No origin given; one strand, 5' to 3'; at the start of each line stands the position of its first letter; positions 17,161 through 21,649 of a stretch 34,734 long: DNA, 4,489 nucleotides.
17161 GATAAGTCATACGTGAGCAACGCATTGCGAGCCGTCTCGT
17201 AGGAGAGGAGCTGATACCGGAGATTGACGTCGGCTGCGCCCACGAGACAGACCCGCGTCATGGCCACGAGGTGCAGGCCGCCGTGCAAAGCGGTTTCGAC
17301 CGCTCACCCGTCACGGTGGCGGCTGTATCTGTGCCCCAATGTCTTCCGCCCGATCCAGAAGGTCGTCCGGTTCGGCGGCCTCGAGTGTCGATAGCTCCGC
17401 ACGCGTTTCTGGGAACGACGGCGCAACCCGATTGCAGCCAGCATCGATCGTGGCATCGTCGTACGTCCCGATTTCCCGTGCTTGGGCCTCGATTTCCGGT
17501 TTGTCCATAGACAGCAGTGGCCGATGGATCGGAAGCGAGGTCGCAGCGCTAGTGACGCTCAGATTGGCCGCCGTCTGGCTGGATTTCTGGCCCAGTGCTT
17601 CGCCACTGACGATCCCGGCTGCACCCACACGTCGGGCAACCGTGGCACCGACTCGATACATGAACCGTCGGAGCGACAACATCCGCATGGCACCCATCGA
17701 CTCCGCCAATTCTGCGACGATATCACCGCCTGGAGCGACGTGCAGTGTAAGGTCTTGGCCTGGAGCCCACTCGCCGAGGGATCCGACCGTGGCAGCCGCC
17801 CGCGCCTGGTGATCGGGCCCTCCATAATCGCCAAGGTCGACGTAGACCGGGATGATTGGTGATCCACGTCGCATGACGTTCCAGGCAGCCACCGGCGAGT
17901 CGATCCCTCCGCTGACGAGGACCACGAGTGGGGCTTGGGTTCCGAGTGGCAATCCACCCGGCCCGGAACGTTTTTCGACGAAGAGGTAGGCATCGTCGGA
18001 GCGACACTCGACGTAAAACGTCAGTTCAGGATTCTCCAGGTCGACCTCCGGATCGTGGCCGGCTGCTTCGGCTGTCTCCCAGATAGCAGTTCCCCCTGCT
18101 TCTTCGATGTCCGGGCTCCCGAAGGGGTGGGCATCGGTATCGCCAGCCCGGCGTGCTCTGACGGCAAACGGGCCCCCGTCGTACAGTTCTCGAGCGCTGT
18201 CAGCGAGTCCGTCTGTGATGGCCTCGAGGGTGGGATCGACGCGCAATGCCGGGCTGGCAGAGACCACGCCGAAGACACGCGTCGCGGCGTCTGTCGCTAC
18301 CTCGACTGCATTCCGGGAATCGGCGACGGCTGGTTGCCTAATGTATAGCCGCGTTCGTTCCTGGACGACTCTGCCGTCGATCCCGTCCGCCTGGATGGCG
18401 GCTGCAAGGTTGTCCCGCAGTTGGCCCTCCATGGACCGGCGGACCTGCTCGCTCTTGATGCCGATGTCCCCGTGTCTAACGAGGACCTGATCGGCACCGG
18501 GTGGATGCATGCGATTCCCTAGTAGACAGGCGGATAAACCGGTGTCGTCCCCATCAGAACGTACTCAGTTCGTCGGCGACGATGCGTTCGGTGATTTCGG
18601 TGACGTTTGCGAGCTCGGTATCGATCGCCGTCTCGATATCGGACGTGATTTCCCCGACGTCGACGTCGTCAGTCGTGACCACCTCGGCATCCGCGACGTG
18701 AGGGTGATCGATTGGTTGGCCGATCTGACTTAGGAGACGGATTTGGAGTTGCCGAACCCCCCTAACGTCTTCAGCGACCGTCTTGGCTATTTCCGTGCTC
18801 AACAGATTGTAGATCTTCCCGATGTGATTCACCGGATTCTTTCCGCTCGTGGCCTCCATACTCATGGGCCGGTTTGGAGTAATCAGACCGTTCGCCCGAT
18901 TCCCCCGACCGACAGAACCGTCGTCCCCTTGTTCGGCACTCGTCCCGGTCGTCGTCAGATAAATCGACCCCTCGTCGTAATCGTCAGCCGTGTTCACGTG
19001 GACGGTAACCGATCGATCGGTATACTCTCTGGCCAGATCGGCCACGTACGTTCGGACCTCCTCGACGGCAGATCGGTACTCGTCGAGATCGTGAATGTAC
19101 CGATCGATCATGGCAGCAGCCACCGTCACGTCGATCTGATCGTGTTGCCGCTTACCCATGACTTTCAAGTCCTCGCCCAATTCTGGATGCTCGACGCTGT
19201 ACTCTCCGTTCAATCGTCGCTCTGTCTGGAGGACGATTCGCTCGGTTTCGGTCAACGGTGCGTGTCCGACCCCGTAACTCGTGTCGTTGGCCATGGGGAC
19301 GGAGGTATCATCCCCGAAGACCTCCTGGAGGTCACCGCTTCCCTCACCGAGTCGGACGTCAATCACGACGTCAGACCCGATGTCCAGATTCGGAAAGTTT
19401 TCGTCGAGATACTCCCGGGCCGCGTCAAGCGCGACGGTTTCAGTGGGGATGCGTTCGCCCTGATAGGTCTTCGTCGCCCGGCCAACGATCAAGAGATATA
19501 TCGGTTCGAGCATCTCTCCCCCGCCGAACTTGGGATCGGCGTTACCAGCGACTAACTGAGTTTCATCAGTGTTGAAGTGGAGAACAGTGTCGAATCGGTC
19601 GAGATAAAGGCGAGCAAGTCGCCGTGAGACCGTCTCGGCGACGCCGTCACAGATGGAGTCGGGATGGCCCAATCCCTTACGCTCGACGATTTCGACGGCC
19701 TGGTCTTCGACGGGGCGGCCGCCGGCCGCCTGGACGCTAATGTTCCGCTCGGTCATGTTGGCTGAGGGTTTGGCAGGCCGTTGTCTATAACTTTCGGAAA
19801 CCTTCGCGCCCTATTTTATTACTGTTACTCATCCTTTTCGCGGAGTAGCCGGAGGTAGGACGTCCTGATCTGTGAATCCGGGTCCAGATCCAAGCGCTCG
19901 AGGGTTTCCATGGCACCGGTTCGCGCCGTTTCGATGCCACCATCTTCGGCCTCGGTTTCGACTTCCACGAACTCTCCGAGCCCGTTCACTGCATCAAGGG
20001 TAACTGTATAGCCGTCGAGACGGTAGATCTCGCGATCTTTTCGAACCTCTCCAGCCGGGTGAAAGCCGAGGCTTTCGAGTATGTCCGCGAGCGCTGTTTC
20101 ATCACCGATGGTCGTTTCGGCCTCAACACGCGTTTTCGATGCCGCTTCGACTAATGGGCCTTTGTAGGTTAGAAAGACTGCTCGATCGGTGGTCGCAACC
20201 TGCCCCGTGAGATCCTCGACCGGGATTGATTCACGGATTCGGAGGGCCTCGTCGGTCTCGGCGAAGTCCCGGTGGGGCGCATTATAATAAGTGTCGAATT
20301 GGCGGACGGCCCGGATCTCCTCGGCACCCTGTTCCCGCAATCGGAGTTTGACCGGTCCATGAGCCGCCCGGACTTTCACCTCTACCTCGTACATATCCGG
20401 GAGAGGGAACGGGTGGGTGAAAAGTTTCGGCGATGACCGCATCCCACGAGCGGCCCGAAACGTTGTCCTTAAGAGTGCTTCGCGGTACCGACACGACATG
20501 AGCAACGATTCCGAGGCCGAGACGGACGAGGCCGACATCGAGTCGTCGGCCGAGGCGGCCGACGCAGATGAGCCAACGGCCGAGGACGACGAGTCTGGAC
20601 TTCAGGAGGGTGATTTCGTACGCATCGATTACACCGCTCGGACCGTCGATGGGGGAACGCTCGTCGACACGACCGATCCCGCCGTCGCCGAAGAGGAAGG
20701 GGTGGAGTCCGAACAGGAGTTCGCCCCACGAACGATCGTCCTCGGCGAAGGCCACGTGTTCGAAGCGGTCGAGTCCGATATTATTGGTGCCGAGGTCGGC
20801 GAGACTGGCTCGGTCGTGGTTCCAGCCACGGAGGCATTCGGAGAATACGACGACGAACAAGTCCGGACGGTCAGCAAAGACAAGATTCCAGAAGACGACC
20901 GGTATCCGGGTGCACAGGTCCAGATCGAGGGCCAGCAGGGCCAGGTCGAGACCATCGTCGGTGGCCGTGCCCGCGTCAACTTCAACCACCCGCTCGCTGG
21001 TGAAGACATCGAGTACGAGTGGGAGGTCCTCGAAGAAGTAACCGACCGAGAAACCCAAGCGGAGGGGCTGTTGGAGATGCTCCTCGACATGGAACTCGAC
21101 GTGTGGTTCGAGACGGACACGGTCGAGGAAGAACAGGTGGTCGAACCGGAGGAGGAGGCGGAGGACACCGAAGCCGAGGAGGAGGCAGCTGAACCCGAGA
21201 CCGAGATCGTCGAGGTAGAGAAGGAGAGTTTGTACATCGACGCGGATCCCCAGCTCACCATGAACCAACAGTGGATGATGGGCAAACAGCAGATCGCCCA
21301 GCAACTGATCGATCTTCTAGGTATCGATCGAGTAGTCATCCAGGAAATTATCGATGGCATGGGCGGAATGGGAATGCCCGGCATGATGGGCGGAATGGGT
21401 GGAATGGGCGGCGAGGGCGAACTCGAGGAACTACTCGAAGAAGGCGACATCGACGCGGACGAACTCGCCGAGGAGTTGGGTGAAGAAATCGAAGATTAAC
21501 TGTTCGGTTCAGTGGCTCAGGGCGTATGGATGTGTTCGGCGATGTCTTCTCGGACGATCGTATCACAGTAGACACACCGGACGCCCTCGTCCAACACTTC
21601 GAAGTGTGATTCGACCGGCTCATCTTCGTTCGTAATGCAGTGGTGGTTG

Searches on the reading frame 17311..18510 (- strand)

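Call 15: search_protein_families(library=pfam, proteins=[window:17311-18510:-], max_evalue=0.001)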
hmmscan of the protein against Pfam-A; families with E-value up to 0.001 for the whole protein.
window:17311-18510:- (399 aa): 4 families
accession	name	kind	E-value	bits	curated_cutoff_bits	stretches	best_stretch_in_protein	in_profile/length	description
PF02568.20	ThiI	-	2.1e-41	142.1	20.5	1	190-380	1-192/197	Thiamine biosynthesis protein (ThiI)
PF02926.22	THUMP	-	1.6e-10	41.7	20.6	1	94-179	3-84/84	THUMP domain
PF22025.1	ThiI_fer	-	2.6e-10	41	25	1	9-86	2-72/72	ThiI ferredoxin-like domain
PF06508.19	QueC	-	0.0002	21.3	22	0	196-227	3-34/210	Queuosine biosynthesis protein QueC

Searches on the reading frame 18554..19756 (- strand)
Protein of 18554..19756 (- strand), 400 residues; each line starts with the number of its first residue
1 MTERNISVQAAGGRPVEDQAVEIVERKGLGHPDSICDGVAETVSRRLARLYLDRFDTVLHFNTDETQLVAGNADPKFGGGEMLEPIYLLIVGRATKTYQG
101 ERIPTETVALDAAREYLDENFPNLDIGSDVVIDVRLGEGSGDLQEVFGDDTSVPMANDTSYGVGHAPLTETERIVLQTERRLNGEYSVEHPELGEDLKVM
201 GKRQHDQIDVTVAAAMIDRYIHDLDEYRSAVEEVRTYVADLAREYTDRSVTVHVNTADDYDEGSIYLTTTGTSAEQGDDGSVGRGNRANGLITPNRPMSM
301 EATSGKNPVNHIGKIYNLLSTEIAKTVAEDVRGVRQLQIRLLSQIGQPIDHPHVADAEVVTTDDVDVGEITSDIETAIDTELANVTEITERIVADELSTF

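Call 15: search_protein_families(library=pfam, proteins=[window:18554-19756:-], max_evalue=0.001)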
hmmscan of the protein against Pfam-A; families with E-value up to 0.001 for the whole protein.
window:18554-19756:- (400 aa): 1 family
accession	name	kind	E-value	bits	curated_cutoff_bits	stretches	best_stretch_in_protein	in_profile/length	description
PF01941.24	AdoMet_Synthase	-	6.8e-175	582.1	27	1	4-395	1-394/395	S-adenosylmethionine synthetase (AdoMet synthetase)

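Call 81: list_cluster_members(proteins=[window:18557-19756:-, window:17314-18510:-, window:19828-20538:-, window:21520-21981:-, window:23001-23627:+, window:29291-30013:+])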
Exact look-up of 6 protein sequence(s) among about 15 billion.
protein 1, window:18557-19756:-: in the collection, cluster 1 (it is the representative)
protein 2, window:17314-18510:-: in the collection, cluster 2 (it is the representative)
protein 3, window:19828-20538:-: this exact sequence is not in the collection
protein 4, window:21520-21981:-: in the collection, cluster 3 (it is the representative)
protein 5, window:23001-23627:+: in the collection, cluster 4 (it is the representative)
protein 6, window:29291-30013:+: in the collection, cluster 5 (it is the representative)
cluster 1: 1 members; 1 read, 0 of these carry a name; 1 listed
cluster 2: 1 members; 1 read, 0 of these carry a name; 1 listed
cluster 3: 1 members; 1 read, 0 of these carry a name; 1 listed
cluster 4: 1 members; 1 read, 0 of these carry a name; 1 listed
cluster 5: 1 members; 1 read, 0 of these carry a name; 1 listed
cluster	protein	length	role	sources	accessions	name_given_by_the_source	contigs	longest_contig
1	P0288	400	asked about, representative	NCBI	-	-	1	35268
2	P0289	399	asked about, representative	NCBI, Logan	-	-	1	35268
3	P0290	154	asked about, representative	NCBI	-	-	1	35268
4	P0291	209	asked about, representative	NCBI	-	-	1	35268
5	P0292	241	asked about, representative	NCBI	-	-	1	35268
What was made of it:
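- Tried and rejected: The window's housekeeping proteins are singleton clusters without names (call 81).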

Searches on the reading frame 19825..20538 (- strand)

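Call 15: search_protein_families(library=pfam, proteins=[window:19825-20538:-], max_evalue=0.001)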
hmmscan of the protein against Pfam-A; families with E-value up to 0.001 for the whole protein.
window:19825-20538:- (237 aa): 1 family
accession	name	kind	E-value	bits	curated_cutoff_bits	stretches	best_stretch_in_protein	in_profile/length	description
PF01928.26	CYTH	-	3.3e-31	108.9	23.2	1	49-228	1-179/179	CYTH domain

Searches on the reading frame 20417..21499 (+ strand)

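Call 15: search_protein_families(library=pfam, proteins=[window:20417-21499:+], max_evalue=0.001)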
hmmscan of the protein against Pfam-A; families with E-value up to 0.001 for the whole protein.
window:20417-21499:+ (360 aa): 2 families
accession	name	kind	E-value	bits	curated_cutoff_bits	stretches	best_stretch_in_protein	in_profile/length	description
PF22199.2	FKBP26_IF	-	3.7e-08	33.6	27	1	163-193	16-46/46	FKBP26, IF domain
PF00254.34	FKBP_C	-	2.2e-07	31.5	21.1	1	62-147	5-77/94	FKBP-type peptidyl-prolyl cis-trans isomerase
